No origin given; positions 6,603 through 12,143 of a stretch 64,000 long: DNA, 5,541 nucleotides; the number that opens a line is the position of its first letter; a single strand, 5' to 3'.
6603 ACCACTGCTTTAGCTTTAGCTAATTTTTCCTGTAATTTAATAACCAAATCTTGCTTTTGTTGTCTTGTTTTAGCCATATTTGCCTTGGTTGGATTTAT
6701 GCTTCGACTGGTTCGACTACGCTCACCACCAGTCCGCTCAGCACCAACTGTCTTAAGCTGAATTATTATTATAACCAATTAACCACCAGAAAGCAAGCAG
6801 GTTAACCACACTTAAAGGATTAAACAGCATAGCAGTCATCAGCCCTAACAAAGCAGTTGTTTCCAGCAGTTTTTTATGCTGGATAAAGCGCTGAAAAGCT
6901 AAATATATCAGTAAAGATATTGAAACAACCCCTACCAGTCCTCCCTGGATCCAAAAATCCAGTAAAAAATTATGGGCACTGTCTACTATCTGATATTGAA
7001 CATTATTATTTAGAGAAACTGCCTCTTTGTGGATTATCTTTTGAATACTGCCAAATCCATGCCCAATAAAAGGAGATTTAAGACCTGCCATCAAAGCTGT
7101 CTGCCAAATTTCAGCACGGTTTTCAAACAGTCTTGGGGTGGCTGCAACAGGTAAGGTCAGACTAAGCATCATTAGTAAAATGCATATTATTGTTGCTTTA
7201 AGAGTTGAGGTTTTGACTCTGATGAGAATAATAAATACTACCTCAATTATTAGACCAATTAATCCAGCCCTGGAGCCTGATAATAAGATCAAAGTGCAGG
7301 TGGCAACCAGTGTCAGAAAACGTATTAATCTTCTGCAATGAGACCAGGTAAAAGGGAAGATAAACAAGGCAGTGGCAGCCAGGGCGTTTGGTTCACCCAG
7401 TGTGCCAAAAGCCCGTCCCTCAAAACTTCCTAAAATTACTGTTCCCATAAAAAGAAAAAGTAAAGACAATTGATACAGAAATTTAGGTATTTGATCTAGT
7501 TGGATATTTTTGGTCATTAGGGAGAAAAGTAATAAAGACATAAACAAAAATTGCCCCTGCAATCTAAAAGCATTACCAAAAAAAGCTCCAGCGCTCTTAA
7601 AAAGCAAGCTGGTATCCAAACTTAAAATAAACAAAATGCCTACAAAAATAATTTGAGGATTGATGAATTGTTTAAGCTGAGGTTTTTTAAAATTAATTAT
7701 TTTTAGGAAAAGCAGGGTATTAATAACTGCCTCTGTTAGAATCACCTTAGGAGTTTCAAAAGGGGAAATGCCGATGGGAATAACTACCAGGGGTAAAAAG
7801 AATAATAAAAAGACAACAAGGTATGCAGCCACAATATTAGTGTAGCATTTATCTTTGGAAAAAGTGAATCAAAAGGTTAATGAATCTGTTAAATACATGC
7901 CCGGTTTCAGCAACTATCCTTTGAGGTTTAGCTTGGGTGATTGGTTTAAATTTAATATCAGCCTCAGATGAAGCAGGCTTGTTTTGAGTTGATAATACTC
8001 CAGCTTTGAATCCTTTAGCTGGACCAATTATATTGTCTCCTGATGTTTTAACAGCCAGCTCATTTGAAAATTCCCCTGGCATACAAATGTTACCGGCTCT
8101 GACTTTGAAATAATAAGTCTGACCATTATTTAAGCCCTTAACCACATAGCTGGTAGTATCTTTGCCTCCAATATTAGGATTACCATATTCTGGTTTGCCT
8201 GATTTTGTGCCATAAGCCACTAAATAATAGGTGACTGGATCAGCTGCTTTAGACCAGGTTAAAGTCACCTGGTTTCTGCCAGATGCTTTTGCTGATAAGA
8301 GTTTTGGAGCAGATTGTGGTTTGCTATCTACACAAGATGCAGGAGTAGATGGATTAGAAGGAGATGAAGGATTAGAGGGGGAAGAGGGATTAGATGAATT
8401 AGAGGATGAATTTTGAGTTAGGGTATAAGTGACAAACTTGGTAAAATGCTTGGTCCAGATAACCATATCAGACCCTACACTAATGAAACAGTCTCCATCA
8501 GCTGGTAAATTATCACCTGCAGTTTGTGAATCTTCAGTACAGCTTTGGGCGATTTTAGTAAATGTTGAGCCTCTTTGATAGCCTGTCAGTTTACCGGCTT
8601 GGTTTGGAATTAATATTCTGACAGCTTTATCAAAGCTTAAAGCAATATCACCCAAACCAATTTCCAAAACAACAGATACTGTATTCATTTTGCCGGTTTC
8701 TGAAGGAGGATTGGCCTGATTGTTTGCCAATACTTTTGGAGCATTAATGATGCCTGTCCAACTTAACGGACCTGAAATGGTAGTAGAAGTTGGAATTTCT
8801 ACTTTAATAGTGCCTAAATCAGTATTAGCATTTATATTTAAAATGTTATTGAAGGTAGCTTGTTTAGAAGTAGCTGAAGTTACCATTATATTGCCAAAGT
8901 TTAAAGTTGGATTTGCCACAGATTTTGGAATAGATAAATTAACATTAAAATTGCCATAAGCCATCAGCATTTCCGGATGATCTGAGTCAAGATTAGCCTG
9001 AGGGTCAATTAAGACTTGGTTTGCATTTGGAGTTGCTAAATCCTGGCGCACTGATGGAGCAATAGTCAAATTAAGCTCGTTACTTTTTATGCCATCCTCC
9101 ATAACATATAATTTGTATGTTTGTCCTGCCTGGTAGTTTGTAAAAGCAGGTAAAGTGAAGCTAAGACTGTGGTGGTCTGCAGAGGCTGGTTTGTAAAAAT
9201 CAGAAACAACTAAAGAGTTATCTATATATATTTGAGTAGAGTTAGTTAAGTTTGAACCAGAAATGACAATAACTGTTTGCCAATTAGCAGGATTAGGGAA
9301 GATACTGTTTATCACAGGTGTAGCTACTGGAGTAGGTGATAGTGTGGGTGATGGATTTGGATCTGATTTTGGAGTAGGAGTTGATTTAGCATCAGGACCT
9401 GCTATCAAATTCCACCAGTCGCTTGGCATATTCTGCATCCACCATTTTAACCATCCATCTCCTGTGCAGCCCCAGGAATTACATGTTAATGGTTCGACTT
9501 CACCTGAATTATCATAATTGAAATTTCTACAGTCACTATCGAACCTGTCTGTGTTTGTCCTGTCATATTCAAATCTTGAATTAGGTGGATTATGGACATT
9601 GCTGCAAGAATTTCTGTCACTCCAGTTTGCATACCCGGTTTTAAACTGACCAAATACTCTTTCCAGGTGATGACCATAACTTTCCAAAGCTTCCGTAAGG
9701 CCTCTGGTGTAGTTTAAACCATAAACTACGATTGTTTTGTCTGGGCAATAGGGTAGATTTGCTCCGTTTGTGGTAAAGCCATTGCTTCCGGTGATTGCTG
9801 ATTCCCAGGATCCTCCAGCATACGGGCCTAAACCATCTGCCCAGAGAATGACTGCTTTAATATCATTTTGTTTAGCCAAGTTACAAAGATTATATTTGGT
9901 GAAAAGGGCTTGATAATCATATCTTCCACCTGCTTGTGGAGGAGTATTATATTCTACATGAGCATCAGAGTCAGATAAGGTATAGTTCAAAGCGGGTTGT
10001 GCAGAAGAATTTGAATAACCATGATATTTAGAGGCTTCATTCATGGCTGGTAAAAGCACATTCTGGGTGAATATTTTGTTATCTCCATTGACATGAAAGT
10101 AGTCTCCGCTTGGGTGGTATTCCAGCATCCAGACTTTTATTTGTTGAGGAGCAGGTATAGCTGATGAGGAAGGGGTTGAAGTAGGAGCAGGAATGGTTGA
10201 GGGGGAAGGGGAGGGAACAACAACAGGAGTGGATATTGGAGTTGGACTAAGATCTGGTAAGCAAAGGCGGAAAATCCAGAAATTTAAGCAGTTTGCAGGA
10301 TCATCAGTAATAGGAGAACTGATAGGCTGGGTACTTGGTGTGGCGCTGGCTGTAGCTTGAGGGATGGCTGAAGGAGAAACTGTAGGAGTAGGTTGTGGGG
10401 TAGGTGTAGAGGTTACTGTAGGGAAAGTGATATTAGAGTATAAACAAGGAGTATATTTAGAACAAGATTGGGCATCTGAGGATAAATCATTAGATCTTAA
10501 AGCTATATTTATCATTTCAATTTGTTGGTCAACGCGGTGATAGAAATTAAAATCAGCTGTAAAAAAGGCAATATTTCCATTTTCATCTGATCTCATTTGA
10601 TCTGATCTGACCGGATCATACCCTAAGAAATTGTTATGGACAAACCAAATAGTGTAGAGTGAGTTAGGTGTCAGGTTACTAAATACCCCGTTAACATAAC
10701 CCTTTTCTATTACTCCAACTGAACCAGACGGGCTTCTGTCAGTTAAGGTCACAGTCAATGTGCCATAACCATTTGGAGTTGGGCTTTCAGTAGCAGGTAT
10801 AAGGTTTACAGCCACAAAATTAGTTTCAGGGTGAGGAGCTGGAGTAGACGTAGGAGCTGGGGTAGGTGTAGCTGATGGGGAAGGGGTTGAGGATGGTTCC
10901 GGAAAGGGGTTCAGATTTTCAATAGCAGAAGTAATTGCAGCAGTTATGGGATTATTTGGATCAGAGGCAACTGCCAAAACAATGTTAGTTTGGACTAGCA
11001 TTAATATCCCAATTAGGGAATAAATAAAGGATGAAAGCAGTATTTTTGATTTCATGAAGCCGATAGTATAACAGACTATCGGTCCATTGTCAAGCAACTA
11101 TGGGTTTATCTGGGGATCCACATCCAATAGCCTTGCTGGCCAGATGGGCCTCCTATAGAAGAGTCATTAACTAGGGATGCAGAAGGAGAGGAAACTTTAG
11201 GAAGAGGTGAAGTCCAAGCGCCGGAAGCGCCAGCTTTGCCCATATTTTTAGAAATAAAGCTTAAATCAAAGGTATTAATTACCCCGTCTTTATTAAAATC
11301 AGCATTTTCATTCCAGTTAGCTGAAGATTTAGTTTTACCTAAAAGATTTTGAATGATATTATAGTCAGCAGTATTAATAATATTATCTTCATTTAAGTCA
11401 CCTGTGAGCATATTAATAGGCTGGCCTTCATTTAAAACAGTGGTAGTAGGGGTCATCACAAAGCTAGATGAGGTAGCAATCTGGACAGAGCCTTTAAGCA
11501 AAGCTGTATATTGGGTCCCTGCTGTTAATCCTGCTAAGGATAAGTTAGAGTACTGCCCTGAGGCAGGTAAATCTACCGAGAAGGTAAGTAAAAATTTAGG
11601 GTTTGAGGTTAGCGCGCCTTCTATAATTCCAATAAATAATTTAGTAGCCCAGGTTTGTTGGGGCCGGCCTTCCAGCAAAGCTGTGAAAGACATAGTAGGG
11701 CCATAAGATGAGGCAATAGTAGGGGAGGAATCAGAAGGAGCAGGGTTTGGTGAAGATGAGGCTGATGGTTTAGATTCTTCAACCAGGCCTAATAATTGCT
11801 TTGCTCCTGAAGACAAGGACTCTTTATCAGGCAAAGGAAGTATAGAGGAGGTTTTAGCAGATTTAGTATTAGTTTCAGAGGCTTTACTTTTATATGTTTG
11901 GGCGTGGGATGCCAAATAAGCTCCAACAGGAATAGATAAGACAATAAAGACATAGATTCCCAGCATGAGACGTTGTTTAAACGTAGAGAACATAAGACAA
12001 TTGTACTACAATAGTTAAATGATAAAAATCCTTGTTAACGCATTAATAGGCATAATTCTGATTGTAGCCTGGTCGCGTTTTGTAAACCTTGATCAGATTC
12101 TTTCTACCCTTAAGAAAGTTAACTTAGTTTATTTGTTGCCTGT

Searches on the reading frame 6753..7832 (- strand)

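Call 93: search_protein_families(library=pfam, proteins=[window:6753-7832:-], max_evalue=0.001)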
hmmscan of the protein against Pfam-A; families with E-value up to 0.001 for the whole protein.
window:6753-7832:- (359 aa): 1 family
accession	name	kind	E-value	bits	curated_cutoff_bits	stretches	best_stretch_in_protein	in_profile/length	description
PF04932.20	Wzy_C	-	1e-16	61.5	31.7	1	174-304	2-147/149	O-Antigen ligase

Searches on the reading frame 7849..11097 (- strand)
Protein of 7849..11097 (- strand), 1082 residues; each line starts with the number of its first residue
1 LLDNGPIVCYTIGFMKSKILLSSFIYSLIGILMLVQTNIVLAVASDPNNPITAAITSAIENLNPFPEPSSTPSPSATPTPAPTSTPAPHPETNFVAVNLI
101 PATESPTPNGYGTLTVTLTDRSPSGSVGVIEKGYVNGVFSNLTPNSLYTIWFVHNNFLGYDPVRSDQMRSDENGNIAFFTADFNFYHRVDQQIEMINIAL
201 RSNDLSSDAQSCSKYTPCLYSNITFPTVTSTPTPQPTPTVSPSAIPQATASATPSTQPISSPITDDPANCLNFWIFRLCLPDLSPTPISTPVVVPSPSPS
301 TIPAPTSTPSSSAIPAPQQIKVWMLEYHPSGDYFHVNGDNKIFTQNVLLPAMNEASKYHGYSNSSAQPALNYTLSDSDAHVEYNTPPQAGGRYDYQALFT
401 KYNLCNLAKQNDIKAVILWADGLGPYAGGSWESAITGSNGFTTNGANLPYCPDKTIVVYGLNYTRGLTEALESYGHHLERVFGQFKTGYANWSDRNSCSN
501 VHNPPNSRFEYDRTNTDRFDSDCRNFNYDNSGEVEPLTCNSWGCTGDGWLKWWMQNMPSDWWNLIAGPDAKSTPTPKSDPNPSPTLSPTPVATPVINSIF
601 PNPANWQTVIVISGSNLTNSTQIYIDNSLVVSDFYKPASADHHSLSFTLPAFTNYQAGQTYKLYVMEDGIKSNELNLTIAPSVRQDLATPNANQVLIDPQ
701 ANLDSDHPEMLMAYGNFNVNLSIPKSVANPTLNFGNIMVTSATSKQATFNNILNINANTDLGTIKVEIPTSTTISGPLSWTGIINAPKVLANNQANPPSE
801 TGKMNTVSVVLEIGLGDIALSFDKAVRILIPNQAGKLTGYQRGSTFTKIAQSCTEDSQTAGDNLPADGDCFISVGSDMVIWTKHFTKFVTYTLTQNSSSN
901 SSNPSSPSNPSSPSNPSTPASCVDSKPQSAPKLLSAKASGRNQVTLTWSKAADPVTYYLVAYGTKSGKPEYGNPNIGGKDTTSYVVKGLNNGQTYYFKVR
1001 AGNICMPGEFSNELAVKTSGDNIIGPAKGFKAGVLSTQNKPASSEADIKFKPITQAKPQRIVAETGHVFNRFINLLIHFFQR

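Call 18: search_protein_families(library=pfam, proteins=[window:7849-11097:-], max_evalue=0.001)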
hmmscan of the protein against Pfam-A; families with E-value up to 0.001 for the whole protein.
window:7849-11097:- (1082 aa): 3 families
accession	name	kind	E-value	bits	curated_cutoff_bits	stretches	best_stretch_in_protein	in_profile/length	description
PF00041.27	fn3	-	3.1e-12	47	25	1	929-1014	1-81/84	Fibronectin type III domain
PF16656.11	Pur_ac_phosph_N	-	2.2e-05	25.4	30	1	940-1011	11-86/93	Purple acid Phosphatase, N-terminal domain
PF25059.1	FN3_DSCAM-DSCAML_C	-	0.00094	19.9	39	0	947-1005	12-68/89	DSCAM/DSCAML C-terminal Fn3-like domain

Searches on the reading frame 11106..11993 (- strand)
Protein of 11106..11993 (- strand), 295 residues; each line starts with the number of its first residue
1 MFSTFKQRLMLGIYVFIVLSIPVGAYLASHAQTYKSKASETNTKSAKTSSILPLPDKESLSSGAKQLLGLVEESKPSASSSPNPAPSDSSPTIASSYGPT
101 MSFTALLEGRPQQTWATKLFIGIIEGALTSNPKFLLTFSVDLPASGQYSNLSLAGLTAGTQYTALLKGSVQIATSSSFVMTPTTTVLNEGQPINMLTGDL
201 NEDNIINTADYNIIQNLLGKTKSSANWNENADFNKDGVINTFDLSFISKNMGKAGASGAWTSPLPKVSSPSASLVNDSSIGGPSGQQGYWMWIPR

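Call 93: search_protein_families(library=pfam, proteins=[window:11106-11993:-], max_evalue=0.001)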
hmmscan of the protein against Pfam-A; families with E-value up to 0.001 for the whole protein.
window:11106-11993:- (295 aa): 1 family
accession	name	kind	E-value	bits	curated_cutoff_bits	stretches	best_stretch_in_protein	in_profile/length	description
PF00404.24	Dockerin_1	-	1e-09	38.8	22.9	1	198-250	2-55/57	Dockerin type I domain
